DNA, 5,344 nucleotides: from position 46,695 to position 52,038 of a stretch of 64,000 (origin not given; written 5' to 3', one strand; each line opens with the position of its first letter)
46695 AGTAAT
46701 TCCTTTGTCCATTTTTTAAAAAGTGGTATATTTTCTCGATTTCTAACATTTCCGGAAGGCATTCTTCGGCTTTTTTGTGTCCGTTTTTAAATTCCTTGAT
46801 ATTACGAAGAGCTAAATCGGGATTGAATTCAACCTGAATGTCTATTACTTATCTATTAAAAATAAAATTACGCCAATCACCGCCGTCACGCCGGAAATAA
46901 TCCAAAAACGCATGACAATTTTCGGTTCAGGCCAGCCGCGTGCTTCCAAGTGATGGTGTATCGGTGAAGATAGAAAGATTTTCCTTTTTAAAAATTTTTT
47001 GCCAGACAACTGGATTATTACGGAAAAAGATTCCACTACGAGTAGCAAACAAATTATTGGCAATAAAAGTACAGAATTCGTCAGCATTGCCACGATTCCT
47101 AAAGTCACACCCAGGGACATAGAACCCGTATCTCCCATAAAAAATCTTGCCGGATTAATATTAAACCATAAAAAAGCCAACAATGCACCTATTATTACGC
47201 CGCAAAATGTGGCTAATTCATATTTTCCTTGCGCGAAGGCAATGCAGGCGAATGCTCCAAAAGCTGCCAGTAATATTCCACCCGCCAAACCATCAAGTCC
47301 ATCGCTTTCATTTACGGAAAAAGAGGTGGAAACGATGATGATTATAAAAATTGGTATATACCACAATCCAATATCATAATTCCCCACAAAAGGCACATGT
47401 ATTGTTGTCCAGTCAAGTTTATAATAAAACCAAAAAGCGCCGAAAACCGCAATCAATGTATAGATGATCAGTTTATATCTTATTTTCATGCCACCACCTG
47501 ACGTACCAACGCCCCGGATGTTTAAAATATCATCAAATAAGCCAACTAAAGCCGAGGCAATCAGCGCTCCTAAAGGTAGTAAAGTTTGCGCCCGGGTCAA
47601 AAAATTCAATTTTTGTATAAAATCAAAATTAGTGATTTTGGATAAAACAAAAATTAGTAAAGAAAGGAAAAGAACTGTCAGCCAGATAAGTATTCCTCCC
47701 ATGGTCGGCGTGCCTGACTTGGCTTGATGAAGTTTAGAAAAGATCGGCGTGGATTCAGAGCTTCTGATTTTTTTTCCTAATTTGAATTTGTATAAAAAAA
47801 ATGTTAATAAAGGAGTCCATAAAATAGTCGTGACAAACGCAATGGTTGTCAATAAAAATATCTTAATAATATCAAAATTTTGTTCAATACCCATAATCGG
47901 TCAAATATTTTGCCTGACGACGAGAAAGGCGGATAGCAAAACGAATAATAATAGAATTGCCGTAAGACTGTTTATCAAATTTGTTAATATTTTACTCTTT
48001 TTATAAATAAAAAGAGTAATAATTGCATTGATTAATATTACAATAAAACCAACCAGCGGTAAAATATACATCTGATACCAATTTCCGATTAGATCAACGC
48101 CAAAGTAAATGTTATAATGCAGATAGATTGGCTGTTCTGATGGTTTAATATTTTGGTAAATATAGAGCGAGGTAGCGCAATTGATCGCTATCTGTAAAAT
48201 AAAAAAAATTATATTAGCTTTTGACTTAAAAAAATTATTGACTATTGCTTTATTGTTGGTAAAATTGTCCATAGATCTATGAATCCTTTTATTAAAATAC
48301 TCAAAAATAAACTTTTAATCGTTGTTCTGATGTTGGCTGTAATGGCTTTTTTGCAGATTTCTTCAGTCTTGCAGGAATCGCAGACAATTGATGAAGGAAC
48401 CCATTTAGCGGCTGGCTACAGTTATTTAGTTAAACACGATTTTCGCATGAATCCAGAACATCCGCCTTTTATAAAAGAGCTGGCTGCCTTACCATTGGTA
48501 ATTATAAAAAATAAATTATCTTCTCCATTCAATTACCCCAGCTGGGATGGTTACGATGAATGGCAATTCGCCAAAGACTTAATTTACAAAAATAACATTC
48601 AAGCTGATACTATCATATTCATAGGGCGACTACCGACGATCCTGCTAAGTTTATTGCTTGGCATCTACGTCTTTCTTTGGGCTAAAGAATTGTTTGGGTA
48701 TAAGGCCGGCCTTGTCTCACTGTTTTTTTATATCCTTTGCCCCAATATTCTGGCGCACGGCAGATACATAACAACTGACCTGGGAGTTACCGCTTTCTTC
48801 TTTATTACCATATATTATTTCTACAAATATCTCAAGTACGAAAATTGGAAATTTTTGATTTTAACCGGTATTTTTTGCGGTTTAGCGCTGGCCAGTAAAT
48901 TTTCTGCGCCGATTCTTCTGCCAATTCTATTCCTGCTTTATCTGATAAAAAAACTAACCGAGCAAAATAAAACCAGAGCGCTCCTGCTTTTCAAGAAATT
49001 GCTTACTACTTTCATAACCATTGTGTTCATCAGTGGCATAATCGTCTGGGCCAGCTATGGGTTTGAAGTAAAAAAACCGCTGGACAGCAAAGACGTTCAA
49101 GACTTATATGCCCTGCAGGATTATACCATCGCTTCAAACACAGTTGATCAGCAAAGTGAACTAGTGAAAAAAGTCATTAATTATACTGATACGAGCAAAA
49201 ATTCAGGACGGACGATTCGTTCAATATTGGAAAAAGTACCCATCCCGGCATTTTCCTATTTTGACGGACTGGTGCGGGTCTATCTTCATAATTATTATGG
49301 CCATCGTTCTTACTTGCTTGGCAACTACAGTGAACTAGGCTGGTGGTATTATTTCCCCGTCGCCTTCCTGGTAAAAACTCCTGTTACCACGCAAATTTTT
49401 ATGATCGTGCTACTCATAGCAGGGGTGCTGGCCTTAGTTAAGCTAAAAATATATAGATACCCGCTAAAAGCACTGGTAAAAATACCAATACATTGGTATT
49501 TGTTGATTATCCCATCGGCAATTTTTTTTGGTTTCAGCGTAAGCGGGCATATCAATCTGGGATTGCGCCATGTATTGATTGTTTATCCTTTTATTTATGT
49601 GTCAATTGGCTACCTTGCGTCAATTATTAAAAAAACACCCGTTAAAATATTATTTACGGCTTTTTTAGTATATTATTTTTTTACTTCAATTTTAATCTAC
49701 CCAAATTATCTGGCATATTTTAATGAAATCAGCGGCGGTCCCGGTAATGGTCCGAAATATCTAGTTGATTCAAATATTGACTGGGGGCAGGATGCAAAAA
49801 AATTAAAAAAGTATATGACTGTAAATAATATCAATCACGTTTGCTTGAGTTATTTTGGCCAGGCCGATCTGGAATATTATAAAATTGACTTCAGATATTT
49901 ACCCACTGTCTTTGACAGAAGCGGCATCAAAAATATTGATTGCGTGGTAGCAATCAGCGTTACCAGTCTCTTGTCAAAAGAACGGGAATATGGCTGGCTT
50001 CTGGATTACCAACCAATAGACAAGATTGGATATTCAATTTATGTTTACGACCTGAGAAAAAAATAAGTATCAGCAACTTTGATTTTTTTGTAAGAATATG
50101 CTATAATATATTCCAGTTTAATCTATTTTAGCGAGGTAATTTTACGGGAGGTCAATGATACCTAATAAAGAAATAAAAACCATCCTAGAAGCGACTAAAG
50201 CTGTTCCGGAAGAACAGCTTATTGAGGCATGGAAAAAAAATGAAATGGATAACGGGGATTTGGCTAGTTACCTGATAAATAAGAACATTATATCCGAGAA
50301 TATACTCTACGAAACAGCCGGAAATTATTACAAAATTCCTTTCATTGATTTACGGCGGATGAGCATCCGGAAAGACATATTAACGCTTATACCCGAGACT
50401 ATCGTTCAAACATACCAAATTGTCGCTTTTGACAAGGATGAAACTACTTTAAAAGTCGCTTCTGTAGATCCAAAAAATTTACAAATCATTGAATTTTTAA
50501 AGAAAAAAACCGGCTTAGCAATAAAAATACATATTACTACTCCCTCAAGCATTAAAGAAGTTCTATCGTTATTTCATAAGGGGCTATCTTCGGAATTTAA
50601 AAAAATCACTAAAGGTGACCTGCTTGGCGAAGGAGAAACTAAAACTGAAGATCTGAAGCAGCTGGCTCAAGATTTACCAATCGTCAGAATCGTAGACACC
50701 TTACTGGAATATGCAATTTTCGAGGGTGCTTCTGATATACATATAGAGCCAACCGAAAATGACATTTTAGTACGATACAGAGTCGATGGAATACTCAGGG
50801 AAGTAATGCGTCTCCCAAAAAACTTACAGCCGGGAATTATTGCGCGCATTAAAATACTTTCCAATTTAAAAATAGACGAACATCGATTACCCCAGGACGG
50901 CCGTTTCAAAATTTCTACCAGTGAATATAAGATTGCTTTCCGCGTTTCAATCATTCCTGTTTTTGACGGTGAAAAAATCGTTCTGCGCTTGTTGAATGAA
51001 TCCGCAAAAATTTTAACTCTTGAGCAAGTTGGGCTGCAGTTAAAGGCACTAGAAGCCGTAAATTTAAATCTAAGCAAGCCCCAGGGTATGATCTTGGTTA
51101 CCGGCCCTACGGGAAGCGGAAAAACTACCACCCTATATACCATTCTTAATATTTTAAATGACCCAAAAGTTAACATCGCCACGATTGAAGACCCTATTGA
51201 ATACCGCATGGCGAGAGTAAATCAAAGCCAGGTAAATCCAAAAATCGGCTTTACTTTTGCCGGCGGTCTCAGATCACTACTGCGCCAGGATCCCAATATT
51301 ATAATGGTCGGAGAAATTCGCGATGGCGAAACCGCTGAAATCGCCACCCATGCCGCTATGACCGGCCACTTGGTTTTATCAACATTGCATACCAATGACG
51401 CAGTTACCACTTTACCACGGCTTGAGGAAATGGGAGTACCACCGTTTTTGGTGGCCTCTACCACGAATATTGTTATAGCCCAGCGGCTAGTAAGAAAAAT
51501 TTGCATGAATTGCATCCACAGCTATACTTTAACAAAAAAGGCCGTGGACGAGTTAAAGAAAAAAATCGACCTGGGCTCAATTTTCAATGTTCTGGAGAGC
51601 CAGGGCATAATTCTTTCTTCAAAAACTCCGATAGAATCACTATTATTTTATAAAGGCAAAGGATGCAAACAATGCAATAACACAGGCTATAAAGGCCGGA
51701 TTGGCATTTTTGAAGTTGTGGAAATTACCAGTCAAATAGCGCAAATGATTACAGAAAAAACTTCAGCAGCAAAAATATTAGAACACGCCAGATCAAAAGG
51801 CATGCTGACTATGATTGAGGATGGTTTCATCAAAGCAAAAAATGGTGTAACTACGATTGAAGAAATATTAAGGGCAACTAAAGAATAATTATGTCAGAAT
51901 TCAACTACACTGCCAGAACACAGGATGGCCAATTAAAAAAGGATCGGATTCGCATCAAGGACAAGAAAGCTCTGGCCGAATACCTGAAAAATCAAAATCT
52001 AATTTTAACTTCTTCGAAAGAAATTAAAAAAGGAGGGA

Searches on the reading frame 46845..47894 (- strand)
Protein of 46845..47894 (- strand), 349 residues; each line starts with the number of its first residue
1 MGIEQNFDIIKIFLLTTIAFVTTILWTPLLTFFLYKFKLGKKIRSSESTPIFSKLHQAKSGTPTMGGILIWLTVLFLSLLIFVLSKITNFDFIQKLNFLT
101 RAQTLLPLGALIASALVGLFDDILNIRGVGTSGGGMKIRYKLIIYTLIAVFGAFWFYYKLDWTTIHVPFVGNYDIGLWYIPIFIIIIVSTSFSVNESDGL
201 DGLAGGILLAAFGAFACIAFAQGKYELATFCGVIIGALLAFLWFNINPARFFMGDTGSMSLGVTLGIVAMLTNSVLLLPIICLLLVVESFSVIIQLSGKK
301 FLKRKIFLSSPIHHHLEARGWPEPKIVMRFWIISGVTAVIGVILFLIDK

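Call 72: search_protein_families(library=pfam, proteins=[window:46845-47894:-], max_evalue=0.1)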
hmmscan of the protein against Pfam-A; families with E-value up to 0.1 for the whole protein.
window:46845-47894:- (349 aa): 2 families
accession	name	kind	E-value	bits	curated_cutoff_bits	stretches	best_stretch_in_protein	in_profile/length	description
PF00953.26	Glycos_transf_4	-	1.1e-30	107.1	27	1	108-271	5-158/160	Glycosyl transferase family 4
PF10555.14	MraY_sig1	-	9.3e-06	25.3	20.1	1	59-70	1-12/13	Phospho-N-acetylmuramoyl-pentapeptide-transferase signature 1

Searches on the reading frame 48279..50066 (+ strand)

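Call 72: search_protein_families(library=pfam, proteins=[window:48279-50066:+], max_evalue=0.1)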
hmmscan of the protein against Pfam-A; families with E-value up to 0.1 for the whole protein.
window:48279-50066:+ (595 aa): 3 families
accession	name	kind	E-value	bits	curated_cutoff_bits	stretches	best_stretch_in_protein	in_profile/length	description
PF13231.12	PMT_2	-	9.9e-16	58.8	26.1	1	116-257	24-160/160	Dolichyl-phosphate-mannose-protein mannosyltransferase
PF02366.24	PMT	-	1.2e-08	35.3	22.7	1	35-255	20-232/245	Dolichyl-phosphate-mannose-protein mannosyltransferase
PF20747.2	Caudo_bapla_N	-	0.011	16.1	26.7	1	448-523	36-111/138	Lactophage receptor-binding protein N-terminal shoulder domain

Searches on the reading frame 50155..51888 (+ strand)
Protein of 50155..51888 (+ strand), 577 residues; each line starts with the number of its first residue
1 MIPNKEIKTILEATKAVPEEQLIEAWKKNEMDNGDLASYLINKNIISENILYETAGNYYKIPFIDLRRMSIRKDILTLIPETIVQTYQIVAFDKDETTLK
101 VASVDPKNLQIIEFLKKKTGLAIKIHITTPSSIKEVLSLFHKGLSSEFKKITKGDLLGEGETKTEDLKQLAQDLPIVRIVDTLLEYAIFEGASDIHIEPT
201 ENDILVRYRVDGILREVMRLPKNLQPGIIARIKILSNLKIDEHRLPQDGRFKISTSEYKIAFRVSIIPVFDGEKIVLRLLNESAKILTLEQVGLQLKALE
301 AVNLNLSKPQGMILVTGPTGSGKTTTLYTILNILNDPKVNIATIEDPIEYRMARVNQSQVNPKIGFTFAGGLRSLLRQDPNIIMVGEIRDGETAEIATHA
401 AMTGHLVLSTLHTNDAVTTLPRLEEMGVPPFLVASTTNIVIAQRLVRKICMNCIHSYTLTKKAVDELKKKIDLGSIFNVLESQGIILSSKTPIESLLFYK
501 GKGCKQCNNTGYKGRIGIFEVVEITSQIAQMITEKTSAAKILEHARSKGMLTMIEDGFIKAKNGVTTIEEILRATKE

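Call 72: search_protein_families(library=pfam, proteins=[window:50155-51888:+], max_evalue=0.1)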
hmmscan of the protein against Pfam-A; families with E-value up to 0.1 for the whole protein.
window:50155-51888:+ (577 aa): 27 families (the best 25 are shown)
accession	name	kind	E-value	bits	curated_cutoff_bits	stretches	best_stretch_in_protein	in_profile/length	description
PF00437.27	T2SSE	-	1.4e-129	432.5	24.9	1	171-573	3-370/370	Type II/IV secretion system protein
PF05157.20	MshEN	-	1.8e-14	53.9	23.1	1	59-138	1-81/90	MshEN domain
PF13401.12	AAA_22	-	7.8e-05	23.4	27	1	309-339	4-36/130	AAA domain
PF25199.1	nSTAND_NTPase5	-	0.00021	21.5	34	1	286-352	19-84/145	Novel STAND NTPase 5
PF13245.12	AAA_19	-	0.00027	21.6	25.1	1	308-338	9-39/134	AAA domain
PF13555.12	AAA_29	-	0.0012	19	27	1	308-335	20-47/61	P-loop containing region of AAA domain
PF13191.12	AAA_16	-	0.0015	19.5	32.6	1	305-338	18-52/167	AAA ATPase domain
PF13476.12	AAA_23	-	0.003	18.7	27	1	301-334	12-43/201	AAA domain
PF20720.3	nSTAND3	-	0.0031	17.6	27.2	1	308-348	15-55/155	Novel STAND NTPase 3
PF04851.21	ResIII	-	0.0034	17.8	22.5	1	295-335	8-48/164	Type III restriction enzyme, res subunit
PF00005.33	ABC_tran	-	0.0036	18.3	25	1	301-350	3-51/137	ABC transporter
PF13604.12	AAA_30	-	0.0051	17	27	1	300-335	8-43/191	AAA domain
PF02492.25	cobW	-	0.007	16.4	20.7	1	313-345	3-34/180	CobW/HypB/UreG, nucleotide-binding domain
PF00485.24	PRK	-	0.0088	16.3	22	1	313-356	2-45/196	Phosphoribulokinase / Uridine kinase family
PF13086.12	AAA_11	-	0.0094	16.2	27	1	300-335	8-42/257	AAA domain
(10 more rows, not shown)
